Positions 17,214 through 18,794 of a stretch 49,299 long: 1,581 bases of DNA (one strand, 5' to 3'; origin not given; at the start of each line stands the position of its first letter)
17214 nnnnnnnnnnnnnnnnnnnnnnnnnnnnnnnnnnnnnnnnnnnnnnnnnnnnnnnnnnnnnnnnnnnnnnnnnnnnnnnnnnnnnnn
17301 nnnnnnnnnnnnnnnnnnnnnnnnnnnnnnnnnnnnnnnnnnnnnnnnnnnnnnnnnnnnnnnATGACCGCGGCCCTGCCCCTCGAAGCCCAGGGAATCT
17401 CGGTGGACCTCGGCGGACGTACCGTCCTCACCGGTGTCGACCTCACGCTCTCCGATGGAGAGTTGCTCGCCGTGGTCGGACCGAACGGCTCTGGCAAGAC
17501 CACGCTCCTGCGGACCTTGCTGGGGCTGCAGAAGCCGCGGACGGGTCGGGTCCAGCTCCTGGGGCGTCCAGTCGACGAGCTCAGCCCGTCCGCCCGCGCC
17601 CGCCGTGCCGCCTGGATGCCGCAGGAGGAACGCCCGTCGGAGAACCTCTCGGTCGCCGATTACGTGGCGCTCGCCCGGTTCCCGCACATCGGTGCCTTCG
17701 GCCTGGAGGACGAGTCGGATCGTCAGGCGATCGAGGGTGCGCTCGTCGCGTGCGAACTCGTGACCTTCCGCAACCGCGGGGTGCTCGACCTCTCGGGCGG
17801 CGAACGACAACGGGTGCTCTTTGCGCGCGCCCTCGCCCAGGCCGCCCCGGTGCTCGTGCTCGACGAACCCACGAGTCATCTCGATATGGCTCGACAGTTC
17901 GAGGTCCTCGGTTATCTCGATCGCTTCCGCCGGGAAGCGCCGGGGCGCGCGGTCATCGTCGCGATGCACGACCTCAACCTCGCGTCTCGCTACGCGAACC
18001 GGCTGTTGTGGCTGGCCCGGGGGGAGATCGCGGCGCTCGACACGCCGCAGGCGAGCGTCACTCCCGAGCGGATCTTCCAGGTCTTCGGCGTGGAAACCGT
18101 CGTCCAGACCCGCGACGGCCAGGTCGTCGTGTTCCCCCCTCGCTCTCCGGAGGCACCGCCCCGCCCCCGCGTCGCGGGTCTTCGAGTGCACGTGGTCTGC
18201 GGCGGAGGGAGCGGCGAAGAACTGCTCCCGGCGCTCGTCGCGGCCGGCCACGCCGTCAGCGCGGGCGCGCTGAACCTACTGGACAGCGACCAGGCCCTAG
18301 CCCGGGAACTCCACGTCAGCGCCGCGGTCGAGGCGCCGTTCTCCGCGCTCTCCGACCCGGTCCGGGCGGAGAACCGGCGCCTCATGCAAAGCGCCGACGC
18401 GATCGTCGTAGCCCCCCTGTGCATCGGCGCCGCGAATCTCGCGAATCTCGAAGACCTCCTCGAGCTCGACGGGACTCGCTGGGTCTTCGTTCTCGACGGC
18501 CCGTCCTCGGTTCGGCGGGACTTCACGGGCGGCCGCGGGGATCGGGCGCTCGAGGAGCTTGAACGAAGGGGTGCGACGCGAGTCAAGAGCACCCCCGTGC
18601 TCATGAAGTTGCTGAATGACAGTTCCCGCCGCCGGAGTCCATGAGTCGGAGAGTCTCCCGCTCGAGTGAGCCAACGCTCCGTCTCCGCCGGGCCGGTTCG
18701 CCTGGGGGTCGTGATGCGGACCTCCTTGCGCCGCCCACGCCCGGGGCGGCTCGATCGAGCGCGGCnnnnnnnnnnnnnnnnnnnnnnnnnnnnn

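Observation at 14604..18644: Uncharacterised ~150-aa 'HVVCGGG(S/T)G' domain present twice in the corrinoid-uptake operon: free-standing and fused to the BtuD-like ATPase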

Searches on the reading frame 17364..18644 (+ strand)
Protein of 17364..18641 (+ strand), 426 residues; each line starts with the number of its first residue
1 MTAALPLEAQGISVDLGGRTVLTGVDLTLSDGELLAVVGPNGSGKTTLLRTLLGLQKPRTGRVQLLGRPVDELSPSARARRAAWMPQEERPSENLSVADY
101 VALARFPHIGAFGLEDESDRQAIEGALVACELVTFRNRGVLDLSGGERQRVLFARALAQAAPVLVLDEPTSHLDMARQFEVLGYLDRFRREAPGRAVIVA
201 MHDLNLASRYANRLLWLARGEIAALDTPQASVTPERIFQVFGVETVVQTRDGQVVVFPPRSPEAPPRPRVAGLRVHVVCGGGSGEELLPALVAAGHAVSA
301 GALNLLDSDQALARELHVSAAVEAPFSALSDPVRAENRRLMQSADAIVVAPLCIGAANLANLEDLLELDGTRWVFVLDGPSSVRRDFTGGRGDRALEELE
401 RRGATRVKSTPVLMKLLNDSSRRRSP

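Call 4: search_protein_families(library=pfam, max_evalue=1, proteins=[window:17364-18641:+])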
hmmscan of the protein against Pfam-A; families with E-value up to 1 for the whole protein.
seq(426 aa): 24 families
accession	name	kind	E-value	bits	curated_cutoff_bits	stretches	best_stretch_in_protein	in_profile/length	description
PF00005.33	ABC_tran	-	1.9e-30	106.7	25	1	22-171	1-137/137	ABC transporter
PF13304.12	AAA_21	-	1.6e-11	45.3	27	2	35-56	2-23/304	AAA domain, putative AbiEii toxin, Type IV TA system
PF02463.25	SMC_N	-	5.3e-07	29.7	40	1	33-191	25-189/220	RecF/RecN/SMC N terminal domain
PF13191.12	AAA_16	-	9.4e-05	23.4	32.6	1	32-168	24-140/167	AAA ATPase domain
PF13401.12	AAA_22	-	9.8e-05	23.1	27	1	32-60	5-36/130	AAA domain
PF13671.12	AAA_33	-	0.0045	17.7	27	1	34-55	1-22/143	AAA domain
PF13476.12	AAA_23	-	0.0062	17.6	27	1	32-51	19-38/201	AAA domain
PF13604.12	AAA_30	-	0.0069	16.6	27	1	29-79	14-58/191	AAA domain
PF05729.18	NACHT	-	0.0088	16.3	26.7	1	34-53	2-21/167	NACHT domain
PF13555.12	AAA_29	-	0.0091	16.2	27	1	26-49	16-39/61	P-loop containing region of AAA domain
PF25199.1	nSTAND_NTPase5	-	0.014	15.7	34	1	33-51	42-60/145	Novel STAND NTPase 5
PF03205.20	MobB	-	0.02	15.2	26.6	1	35-66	2-33/133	Molybdopterin guanine dinucleotide synthesis protein B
PF02492.25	cobW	-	0.025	14.6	20.7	1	36-58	4-25/180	CobW/HypB/UreG, nucleotide-binding domain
PF00437.27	T2SSE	-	0.028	13.5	24.9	1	35-59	145-169/370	Type II/IV secretion system protein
PF13166.12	AAA_13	-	0.031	13.4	36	0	39-57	23-41/713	AAA domain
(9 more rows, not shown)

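Call 5: search_protein_families(library=ncbifam, max_evalue=1, proteins=[window:17364-18641:+])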
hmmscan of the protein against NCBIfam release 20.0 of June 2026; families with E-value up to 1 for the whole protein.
seq(426 aa): 206 families (the best 25 are shown)
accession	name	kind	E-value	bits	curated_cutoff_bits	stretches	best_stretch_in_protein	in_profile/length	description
NF007082.0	PRK09536.1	equivalog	4.8e-86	289.4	537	1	7-354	4-349/402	corrinoid ABC transporter ATPase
TIGR03873.1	F420-0_ABC_ATP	hypoth_equivalog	7.5e-68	228.5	372.4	1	7-249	2-242/256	putative F420-0 ABC transporter ATP-binding protein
NF010068.0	PRK13548.1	equivalog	3.1e-66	223.1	261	1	7-251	6-250/261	heme ABC transporter ATP-binding protein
NF008409.0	PRK11231.1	equivalog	7.8e-57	192.5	375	1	7-248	3-242/255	Fe(3+) dicitrate ABC transporter ATP-binding protein FecE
NF007863.0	PRK10575.1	equivalog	2.9e-50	171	433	1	10-245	15-249/265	Fe3+-hydroxamate ABC transporter ATP-binding protein FhuC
NF052485.1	sider_ATP_EitC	equivalog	3.1e-50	170.9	485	1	8-249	4-240/251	siderophore ABC transporter ATP-binding protein EitC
NF040873.1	AztA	equivalog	1e-43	149.2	220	1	17-212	3-187/191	zinc ABC transporter ATP-binding protein AztA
NF007606.0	PRK10253.1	equivalog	6.4e-43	147.1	497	1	10-247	11-247/266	iron-enterobactin ABC transporter ATP-binding protein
NF010067.0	PRK13547.1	equivalog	8.7e-43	146.5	374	1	7-254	2-266/272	heme ABC transporter ATP-binding protein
NF053840.1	MnTportMntADein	equivalog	5.9e-39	134.1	400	1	7-247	2-235/240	manganese ABC transporter ATP-binding protein MntA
TIGR03771.1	anch_rpt_ABC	equivalog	8.4e-37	127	268.8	1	28-245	2-213/223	anchored repeat-type ABC transporter ATP-binding subunit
NF002981.0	PRK03695.1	equivalog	3.8e-36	124.7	281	1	20-252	14-245/253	vitamin B12 ABC transporter ATP-binding protein BtuD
TIGR02857.1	CydD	equivalog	7.6e-36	124.1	435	1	5-210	320-523/529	thiol reductant ABC exporter subunit CydD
TIGR02315.1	ABC_phnC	equivalog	1.7e-34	119.4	266.1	1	17-238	12-239/243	phosphonate ABC transporter ATP-binding protein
TIGR01166.1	cbiO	subfamily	2e-32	112.2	211.8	1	19-207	5-190/190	cobalt ABC transporter, ATP-binding protein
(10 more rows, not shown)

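Call 59: find_homologous_proteins(query=window:17367-18644:+, max_evalue=1e-40)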
Query window:17367-18644:+ (425 aa): 1963 proteins with E <= 1e-40 among 8000 candidates; the best 120 are listed.
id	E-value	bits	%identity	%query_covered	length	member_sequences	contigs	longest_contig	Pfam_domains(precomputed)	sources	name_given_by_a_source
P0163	3.9e-270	913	100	100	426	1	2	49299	PF00005.34,PF02463.26,PF13304.13,PF27219.1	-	-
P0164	1.0e-222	757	85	98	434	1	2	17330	PF00005.34,PF02463.26,PF13304.13,PF27219.1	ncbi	-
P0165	1.3e-217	741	83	98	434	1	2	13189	PF00005.34,PF02463.26,PF13304.13,PF27219.1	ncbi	-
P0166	1.6e-195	668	75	98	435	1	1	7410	PF00005.34,PF02463.26,PF13304.13,PF27219.1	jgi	jgi:iron complex transport system ATP-binding protein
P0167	4.0e-193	660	72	99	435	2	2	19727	PF00005.34,PF02463.26,PF13304.13,PF27219.1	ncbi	-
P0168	1.6e-192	658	74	98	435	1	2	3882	PF00005.34,PF02463.26,PF13304.13,PF27219.1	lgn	-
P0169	7.6e-192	656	74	97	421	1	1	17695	PF00005.34,PF02463.26,PF13304.13,PF27219.1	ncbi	-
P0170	8.5e-191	652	72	98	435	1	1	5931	PF00005.34,PF02463.26,PF13304.13,PF27219.1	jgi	jgi:iron complex transport system ATP-binding protein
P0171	2.5e-188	644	75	94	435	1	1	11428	PF00005.34,PF02463.26,PF13304.13,PF27219.1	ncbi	-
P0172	4.5e-188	643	73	98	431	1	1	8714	PF00005.34,PF02463.26,PF13304.13,PF27219.1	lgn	-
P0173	1.7e-187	641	74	93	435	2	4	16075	PF00005.34,PF02463.26,PF13304.13,PF27219.1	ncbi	-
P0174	1.7e-187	641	71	98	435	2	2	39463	PF00005.34,PF02463.26,PF13304.13,PF27219.1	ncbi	-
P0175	5.2e-187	640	71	100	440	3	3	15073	PF00005.34,PF02463.26,PF13304.13,PF27219.1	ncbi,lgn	-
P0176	1.7e-141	490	59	97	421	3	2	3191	PF00005.34,PF02463.26,PF13304.13,PF27219.1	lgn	-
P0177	1.8e-138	480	55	98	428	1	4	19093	PF00005.34,PF02463.26,PF13304.13,PF27219.1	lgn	-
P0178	3.1e-131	456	53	96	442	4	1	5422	PF00005.34,PF02463.26,PF13304.13,PF27219.1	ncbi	-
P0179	1.9e-130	454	54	95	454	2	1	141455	PF00005.34,PF02463.26,PF13304.13,PF27219.1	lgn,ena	-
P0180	3.3e-129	449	55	94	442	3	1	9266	PF00005.34,PF13304.13,PF27219.1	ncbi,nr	ncbi:MAG: ABC transporter ATP-binding protein [Thermoplasmata archaeon]|nr:ABC transporter ATP-bindi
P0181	5.9e-129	449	53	97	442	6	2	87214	PF00005.34,PF02463.26,PF13304.13,PF27219.1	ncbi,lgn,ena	-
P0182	1.9e-126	440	51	98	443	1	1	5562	PF00005.34,PF02463.26,PF13304.13,PF27219.1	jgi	jgi:iron complex transport system ATP-binding protein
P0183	1.9e-125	437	51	97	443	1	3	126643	PF00005.34,PF02463.26,PF13304.13,PF27219.1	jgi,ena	jgi:iron complex transport system ATP-binding protein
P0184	4.1e-123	429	51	94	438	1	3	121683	PF00005.34,PF02463.26,PF13304.13,PF27219.1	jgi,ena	jgi:iron complex transport system ATP-binding protein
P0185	2.8e-122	427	53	96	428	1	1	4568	PF00005.34,PF02463.26,PF13304.13,PF27219.1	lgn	-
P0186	9.2e-121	422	51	99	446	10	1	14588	PF00005.34,PF13304.13,PF27219.1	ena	-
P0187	2.2e-120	420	51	94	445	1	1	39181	PF00005.34,PF13304.13,PF27219.1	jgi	jgi:iron complex transport system ATP-binding protein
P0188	2.1e-119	417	52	98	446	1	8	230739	PF00005.34,PF13304.13,PF27219.1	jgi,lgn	jgi:iron complex transport system ATP-binding protein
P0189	9.7e-116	405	51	97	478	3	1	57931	PF00005.34,PF13401.13,PF02463.26,PF13304.13,PF27219.1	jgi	-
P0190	3.9e-115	403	51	99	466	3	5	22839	PF00005.34,PF13304.13,PF27219.1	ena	-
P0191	5.8e-115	403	51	97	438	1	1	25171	PF00005.34,PF02463.26,PF13304.13,PF27219.1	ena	-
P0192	6.4e-115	402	51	98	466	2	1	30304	PF00005.34,PF13304.13,PF27219.1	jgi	jgi:iron complex transport system ATP-binding protein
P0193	1.8e-114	401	49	99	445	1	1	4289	PF00005.34,PF13304.13,PF27219.1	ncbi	-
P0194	8.8e-113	395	50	99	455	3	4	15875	PF00005.34,PF13304.13,PF27219.1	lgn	-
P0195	7.2e-112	392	50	97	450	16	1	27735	PF00005.34,PF02463.26,PF13304.13,PF27219.1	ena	-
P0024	3.2e-110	387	49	95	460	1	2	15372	PF00005.34,PF02463.26,PF13304.13,PF27219.1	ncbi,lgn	-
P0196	3.2e-106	374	54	81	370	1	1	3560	PF00005.34,PF27219.1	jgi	jgi:iron complex transport system ATP-binding protein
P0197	3.1e-102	361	48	98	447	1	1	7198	PF00005.34,PF13304.13,PF27219.1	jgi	jgi:iron complex transport system ATP-binding protein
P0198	1.4e-100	355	49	97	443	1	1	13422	PF00005.34,PF02463.26,PF13304.13,PF27219.1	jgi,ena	jgi:iron complex transport system ATP-binding protein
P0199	1.6e-99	352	47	99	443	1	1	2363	PF00005.34,PF02463.26,PF13304.13,PF27219.1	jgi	jgi:iron complex transport system ATP-binding protein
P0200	8.4e-98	346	46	98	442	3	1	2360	PF00005.34,PF02463.26,PF13304.13,PF27219.1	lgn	-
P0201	3.2e-97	344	47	98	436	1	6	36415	PF00005.34,PF13304.13,PF27219.1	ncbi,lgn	-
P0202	1.7e-96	342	46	95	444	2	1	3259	PF00005.34,PF02463.26,PF13304.13,PF27219.1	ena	-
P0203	1.3e-95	339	47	97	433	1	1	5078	PF00005.34,PF02463.26,PF13304.13,PF27219.1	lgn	-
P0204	1.9e-95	338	46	95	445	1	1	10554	PF00005.34,PF02463.26,PF13304.13,PF27219.1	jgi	jgi:iron complex transport system ATP-binding protein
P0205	2.1e-95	338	48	98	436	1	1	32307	PF00005.34,PF02463.26,PF13304.13,PF27219.1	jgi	jgi:iron complex transport system ATP-binding protein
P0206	3.7e-95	337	45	97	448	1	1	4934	PF00005.34,PF13304.13,PF27219.1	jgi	jgi:iron complex transport system ATP-binding protein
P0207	1.3e-94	336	46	97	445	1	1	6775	PF00005.34,PF02463.26,PF13304.13,PF27219.1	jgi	jgi:cobalamin transport system ATP-binding protein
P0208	3.7e-94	334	46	97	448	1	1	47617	PF00005.34,PF02463.26,PF13304.13,PF27219.1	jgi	jgi:iron complex transport system ATP-binding protein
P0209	4.7e-94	334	46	97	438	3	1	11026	PF00005.34,PF02463.26,PF13304.13,PF27219.1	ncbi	-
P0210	7.8e-94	333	46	99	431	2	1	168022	PF00005.34,PF02463.26,PF13304.13,PF27219.1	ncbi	-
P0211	8.0e-94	333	43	97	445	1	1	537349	PF00005.34,PF13304.13,PF27219.1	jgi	jgi:iron complex transport system ATP-binding protein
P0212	1.3e-93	332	43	99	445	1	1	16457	PF00005.34,PF02463.26,PF13304.13,PF27219.1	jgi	jgi:iron complex transport system ATP-binding protein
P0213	1.5e-93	332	44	99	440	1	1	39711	PF00005.34,PF02463.26,PF13304.13,PF27219.1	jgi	jgi:iron complex transport system ATP-binding protein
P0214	4.2e-93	331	45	99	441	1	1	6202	PF00005.34,PF02463.26,PF13304.13,PF27219.1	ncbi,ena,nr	ncbi:MAG TPA: ABC transporter ATP-binding protein [Thermoplasmata archaeon]|nr:ABC transporter ATP-b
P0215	5.7e-93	330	45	97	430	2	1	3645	PF00005.34,PF02463.26,PF13304.13,PF27219.1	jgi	jgi:iron complex transport system ATP-binding protein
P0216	7.1e-93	330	45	97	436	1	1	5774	PF00005.34,PF02463.26,PF13304.13,PF27219.1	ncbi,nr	ncbi:MAG TPA: ABC transporter ATP-binding protein [Thermoplasmata archaeon]|nr:ABC transporter ATP-b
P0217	1.0e-92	329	44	99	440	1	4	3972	PF00005.34,PF13304.13,PF27219.1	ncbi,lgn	ncbi:MAG: ABC transporter ATP-binding protein [Thermoplasmata archaeon]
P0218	3.1e-92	328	47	97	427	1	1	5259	PF00005.34,PF13304.13,PF27219.1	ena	-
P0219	3.2e-92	328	44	96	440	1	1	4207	PF00005.34,PF13304.13,PF27219.1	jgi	jgi:iron complex transport system ATP-binding protein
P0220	3.7e-92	327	46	91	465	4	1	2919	PF00005.34,PF02463.26,PF13304.13,PF27219.1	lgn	-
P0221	7.2e-92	326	46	97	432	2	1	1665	PF00005.34,PF02463.26,PF13304.13,PF27219.1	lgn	-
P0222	8.9e-92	326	44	99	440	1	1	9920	PF00005.34,PF13304.13,PF27219.1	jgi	jgi:iron complex transport system ATP-binding protein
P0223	9.1e-92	326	47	97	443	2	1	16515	PF00005.34,PF02463.26,PF13304.13,PF27219.1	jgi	jgi:iron complex transport system ATP-binding protein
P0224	1.2e-91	326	46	96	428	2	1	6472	PF00005.34,PF13304.13,PF27219.1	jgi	-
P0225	1.3e-91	326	46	98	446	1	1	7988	PF00005.34,PF13304.13,PF27219.1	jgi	-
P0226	1.4e-91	326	48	91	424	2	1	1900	PF00005.34,PF13304.13,PF27219.1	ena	-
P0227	3.2e-91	324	43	99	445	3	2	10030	PF00005.34,PF13304.13,PF27219.1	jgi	jgi:iron complex transport system ATP-binding protein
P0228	3.5e-91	324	46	96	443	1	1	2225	PF00005.34,PF13304.13,PF27219.1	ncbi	-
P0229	3.8e-91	324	44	95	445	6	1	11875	PF00005.34,PF13304.13,PF27219.1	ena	-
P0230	8.3e-91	323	44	97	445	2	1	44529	PF00005.34,PF02463.26,PF13304.13,PF27219.1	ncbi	-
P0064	8.8e-91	323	46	95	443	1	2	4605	PF00005.34,PF02463.26,PF13304.13,PF27219.1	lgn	-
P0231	1.2e-90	322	45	97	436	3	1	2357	PF00005.34,PF02463.26,PF13304.13,PF27219.1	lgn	-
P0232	1.4e-90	322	46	96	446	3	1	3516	PF00005.34,PF02463.26,PF13304.13,PF27219.1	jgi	jgi:iron complex transport system ATP-binding protein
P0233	1.4e-90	322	44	96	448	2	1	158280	PF00005.34,PF13304.13,PF27219.1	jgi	jgi:iron complex transport system ATP-binding protein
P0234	1.6e-90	322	46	96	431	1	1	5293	PF00005.34,PF02463.26,PF13304.13,PF27219.1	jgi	jgi:iron complex transport system ATP-binding protein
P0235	1.6e-90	322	44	97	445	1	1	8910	PF00005.34,PF02463.26,PF13304.13,PF27219.1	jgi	jgi:iron complex transport system ATP-binding protein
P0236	2.1e-90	322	46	96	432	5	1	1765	PF00005.34,PF02463.26,PF13304.13,PF27219.1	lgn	-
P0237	2.7e-90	321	45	96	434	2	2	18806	PF00005.34,PF02463.26,PF13304.13,PF27219.1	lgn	-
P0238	3.3e-90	321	45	91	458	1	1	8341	PF00005.34,PF02463.26,PF13304.13,PF27219.1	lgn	-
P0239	7.9e-90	320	44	97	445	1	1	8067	PF00005.34,PF13304.13,PF27219.1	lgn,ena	-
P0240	8.9e-90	320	46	96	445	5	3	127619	PF00005.34,PF02463.26,PF13304.13,PF27219.1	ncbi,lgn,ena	-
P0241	1.2e-89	319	44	100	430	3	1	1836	PF00005.34,PF02463.26,PF13304.13,PF27219.1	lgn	-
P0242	2.2e-89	318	46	99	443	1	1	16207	PF00005.34,PF02463.26,PF13304.13,PF27219.1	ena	-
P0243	3.9e-89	318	44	98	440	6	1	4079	PF00005.34,PF13304.13,PF27219.1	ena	-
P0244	4.7e-89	317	45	95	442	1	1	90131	PF00005.34,PF02463.26,PF13304.13,PF27219.1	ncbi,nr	ncbi:MAG: ABC transporter ATP-binding protein [Thermoplasmata archaeon]|nr:ABC transporter ATP-bindi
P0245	6.2e-89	317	47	95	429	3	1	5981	PF00005.34,PF13304.13,PF27219.1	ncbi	-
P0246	6.4e-89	317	46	95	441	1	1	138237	PF00005.34,PF02463.26,PF13304.13,PF27219.1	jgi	jgi:iron complex transport system ATP-binding protein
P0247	6.6e-89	317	44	99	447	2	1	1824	PF00005.34,PF02463.26,PF13304.13,PF27219.1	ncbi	-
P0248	1.1e-88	316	48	90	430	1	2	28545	PF00005.34,PF13304.13,PF27219.1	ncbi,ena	-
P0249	1.2e-88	316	44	98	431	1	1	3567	PF00005.34,PF02463.26,PF13304.13,PF27219.1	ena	-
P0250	1.5e-88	316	45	96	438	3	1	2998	PF00005.34,PF02463.26,PF13304.13,PF27219.1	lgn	-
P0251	2.8e-88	315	44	98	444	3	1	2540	PF00005.34,PF02463.26,PF13304.13,PF27219.1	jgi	jgi:iron complex transport system ATP-binding protein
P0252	2.9e-88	315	44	99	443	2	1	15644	PF00005.34,PF02463.26,PF13304.13,PF27219.1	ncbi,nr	ncbi:MAG: ATP-binding cassette domain-containing protein [Thermoplasmata archaeon]|nr:ATP-binding ca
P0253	8.4e-88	313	44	98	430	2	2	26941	PF00005.34,PF13304.13,PF27219.1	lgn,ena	-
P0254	9.4e-88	313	43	96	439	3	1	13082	PF00005.34,PF02463.26,PF13304.13,PF27219.1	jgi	jgi:iron complex transport system ATP-binding protein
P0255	1.1e-87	313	43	100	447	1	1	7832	PF00005.34,PF02463.26,PF13304.13,PF27219.1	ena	-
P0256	1.2e-87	313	46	96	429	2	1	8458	PF00005.34,PF13304.13,PF27219.1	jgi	jgi:iron complex transport system ATP-binding protein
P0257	1.4e-87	312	44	97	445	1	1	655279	PF00005.34,PF13304.13,PF27219.1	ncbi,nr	ncbi:MAG: ABC transporter ATP-binding protein [Thermoplasmata archaeon]|nr:ABC transporter ATP-bindi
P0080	1.4e-87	312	41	100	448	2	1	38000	PF00005.34,PF02463.26,PF13304.13,PF27219.1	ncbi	-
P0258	4.7e-87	311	44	96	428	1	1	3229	PF00005.34,PF02463.26,PF13304.13,PF27219.1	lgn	-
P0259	5.5e-87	310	44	95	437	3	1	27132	PF00005.34,PF02463.26,PF13304.13,PF27219.1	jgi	jgi:iron complex transport system ATP-binding protein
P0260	7.8e-87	310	45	95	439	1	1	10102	PF00005.34,PF02463.26,PF13304.13,PF27219.1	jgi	jgi:iron complex transport system ATP-binding protein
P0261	1.1e-86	309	45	95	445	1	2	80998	PF00005.34,PF13304.13,PF27219.1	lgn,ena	-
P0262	1.2e-86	309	44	98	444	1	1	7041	PF00005.34,PF02463.26,PF13304.13,PF27219.1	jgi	jgi:iron complex transport system ATP-binding protein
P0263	1.9e-86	309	44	97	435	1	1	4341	PF00005.34,PF02463.26,PF13304.13,PF27219.1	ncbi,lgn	-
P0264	2.4e-86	308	44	95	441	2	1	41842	PF00005.34,PF02463.26,PF13304.13,PF27219.1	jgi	jgi:iron complex transport system ATP-binding protein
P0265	2.6e-86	308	44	96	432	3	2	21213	PF00005.34,PF02463.26,PF13304.13,PF27219.1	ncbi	-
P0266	3.1e-86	308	44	97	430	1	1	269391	PF00005.34,PF13304.13,PF27219.1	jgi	jgi:iron complex transport system ATP-binding protein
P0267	3.1e-86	308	45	99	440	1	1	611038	PF00005.34,PF13304.13,PF27219.1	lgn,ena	-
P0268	3.2e-86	308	47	96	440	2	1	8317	PF00005.34,PF13304.13,PF27219.1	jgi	jgi:iron complex transport system ATP-binding protein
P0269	5.4e-86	307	46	94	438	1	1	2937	PF00005.34,PF02463.26,PF13304.13,PF27219.1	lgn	-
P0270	5.5e-86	307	44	98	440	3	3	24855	PF00005.34,PF02463.26,PF13304.13,PF27219.1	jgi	-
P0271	7.4e-86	307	44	96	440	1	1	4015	PF00005.34,PF02463.26,PF13304.13,PF27219.1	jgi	jgi:iron complex transport system ATP-binding protein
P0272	7.8e-86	307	43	97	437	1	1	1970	PF00005.34,PF02463.26,PF13304.13,PF27219.1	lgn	-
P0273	8.1e-86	307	44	98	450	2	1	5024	PF00005.34,PF02463.26,PF13304.13,PF27219.1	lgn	-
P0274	9.6e-86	306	44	94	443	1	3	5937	PF00005.34,PF02463.26,PF13304.13,PF27219.1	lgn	-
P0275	1.4e-85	306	44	97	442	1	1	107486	PF00005.34,PF02463.26,PF13304.13,PF27219.1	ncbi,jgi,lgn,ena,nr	ncbi:MAG TPA: ABC transporter ATP-binding protein [Thermoplasmata archaeon]|nr:ABC transporter ATP-b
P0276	2.1e-85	305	43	97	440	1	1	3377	PF00005.34,PF13304.13,PF27219.1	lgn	-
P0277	2.1e-85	305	44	95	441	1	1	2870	PF00005.34,PF02463.26,PF13304.13,PF27219.1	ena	-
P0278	2.2e-85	305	43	98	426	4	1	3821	PF00005.34,PF02463.26,PF13304.13,PF27219.1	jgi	-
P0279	2.7e-85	305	43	97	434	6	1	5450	PF00005.34,PF02463.26,PF13304.13,PF27219.1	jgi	-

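Call 66: predict_structure(alignment_id=A3)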
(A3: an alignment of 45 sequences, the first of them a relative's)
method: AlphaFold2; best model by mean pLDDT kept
length: 426 residues; sequences in the alignment: 45
mean_pLDDT: 90.2   pTM: 0.68
mean pLDDT of the five models: 90.2, 90.1, 90.0, 89.3, 88.8
residues with pLDDT >= 90: 309; 70-90: 92; 50-70: 17; < 50: 8
segments of 3 or more residues with pLDDT < 50: 108-113
pLDDT, mean of each block of 10 residues (from residue 1): 87 94 97 97 95 96 97 91 91 89 70 67 93 95 92 94 95 87 95 95 93 97 97 95 89 83 67 92 92 93 87 88 83 93 95 91 91 90 83 95 94 93 70
secondary structure, 60 per line:
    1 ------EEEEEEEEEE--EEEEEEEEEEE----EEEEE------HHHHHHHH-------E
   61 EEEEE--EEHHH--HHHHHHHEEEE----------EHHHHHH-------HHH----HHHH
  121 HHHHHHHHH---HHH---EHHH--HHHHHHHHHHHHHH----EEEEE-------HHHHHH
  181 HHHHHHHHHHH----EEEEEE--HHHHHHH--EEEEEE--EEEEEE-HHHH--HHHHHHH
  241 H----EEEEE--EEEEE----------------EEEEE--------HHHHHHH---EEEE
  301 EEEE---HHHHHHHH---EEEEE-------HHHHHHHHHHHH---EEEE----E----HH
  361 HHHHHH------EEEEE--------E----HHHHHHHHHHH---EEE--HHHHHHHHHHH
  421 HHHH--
elements in order: E7-16 E19-29 E34-38 H45-52 E60-65 H75-81 E82-85 H97-102 H117-129 H145-158 E163-167 H175-191 E196-201 H204-210 E213-218 E221-226 H228-231 H234-241 E246-250 E253-257 E274-278 H287-293 E297-304 H308-315 E319-323 H331-342 E346-349 H359-366 E373-377 H391-401 E405-407 H410-424
